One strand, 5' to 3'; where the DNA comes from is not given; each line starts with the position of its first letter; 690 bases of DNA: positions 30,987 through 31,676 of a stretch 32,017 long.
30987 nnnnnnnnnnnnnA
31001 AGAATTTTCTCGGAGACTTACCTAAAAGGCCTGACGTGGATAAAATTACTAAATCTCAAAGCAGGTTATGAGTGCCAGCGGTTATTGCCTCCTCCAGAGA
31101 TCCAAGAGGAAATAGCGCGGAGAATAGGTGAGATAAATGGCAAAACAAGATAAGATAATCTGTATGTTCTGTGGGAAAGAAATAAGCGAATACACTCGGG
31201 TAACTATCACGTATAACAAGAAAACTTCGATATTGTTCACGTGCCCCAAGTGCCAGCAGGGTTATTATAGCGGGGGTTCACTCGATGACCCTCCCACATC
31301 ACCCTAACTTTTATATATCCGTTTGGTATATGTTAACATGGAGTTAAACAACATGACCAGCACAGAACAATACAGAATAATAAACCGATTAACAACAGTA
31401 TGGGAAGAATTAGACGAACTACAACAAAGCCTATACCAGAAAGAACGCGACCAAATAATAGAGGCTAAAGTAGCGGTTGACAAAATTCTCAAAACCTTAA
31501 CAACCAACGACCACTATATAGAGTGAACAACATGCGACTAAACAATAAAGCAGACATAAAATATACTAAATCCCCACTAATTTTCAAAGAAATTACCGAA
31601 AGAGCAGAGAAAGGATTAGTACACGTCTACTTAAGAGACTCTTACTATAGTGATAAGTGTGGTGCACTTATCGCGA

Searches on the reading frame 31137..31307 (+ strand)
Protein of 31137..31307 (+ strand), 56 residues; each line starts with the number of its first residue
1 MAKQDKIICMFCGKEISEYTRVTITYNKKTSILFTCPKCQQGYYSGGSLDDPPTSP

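Call 65: search_protein_families(library=pfam, proteins=[window:31137-31307:+], max_evalue=0.1)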
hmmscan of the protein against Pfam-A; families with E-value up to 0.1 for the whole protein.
window:31137-31307:+ (56 aa): 19 families
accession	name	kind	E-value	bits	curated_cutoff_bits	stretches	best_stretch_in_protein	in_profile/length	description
PF24292.1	DUF7479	-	0.00071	20.1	27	1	6-43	2-40/60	Domain of unknown function (DUF7479)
PF14369.11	Zn_ribbon_19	-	0.0042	17.7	30.8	0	22-42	12-30/35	zinc-ribbon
PF21039.3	CEP104_ZnF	-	0.0047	17.5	27.4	1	9-41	2-36/112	Centrosomal protein CEP104, ZnF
PF23667.1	CUB_CDCP1_1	-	0.0058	16.9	27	1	9-43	25-62/72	CDCP1 CUB domain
PF24441.1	DUF7560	-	0.0087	16.2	27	0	32-41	4-13/44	Family of unknown function (DUF7560)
PF25207.1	DUF7837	-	0.016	15.6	27.8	1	9-40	8-41/47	Domain of unknown function (DUF7837)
PF08209.17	Sgf11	-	0.021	14.8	26.4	0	31-41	2-12/33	Sgf11 (transcriptional regulation protein)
PF02892.21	zf-BED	-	0.029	14.8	20.6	0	4-18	14-28/44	BED zinc finger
PF13240.11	Zn_Ribbon_1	-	0.031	14.5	25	0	9-18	2-11/23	zinc-ribbon domain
PF01927.22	Mut7-C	-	0.036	14.6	23.3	1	7-48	91-138/146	Mut7-C RNAse domain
PF07975.18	C1_4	-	0.04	14.6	28.9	1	9-43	2-35/55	TFIIH C1-like domain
PF04438.22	zf-HIT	-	0.041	14.1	24.7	0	8-20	4-15/30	HIT zinc finger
PF23091.2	TNFR_ELAPOR1_6th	-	0.043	14.2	33.2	0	35-48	13-26/41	ELAPOR1-like, TNF receptor-like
PF09943.14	DUF2175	-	0.068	13.9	25.1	1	8-36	4-30/98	Uncharacterized protein conserved in archaea (DUF2175)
PF18439.7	zf_UBZ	-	0.085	13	25.6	0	5-19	1-15/32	Ubiquitin-Binding Zinc Finger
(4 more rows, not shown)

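Call 75: search_protein_families(library=phrogs, proteins=[window:31137-31307:+], max_evalue=0.1)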
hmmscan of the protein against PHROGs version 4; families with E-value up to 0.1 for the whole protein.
window:31137-31307:+ (56 aa): 8 families
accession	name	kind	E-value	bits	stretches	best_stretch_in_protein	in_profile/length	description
phrog_2569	-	unknown function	0.0012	19.9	1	7-39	5-38/58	-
phrog_5602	-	unknown function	0.0048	17.5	0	2-20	38-56/60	-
phrog_10675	-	unknown function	0.0076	17.4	1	5-43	4-41/98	-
phrog_1305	-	DNA, RNA and nucleotide metabolism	0.012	16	1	6-45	16-61/226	DNA binding protein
phrog_9529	-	unknown function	0.015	16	1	7-43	4-38/247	-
phrog_34445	-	unknown function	0.051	14.7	1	12-49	6-42/117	-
phrog_30833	-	unknown function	0.065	13.9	1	20-39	9-27/38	-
phrog_33543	-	unknown function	0.077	13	1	30-54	151-175/343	-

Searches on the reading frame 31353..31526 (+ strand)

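Call 33: search_protein_families(library=pfam, proteins=[window:31353-31526:+], max_evalue=5)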
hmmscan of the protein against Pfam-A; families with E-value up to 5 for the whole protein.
window:31353-31526:+ (57 aa): 1 family
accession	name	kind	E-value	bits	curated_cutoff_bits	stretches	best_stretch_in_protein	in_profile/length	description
PF08336.16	P4Ha_N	-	0.018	15.3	25.3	1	5-37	60-92/135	Prolyl 4-Hydroxylase alpha-subunit, N-terminal region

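Call 75: search_protein_families(library=phrogs, proteins=[window:31353-31526:+], max_evalue=0.1)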
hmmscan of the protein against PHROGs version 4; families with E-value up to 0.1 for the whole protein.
window:31353-31526:+ (57 aa): 1 family
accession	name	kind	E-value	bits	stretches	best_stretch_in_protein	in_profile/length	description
phrog_32084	-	unknown function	0.073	13.6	1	16-54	145-182/187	-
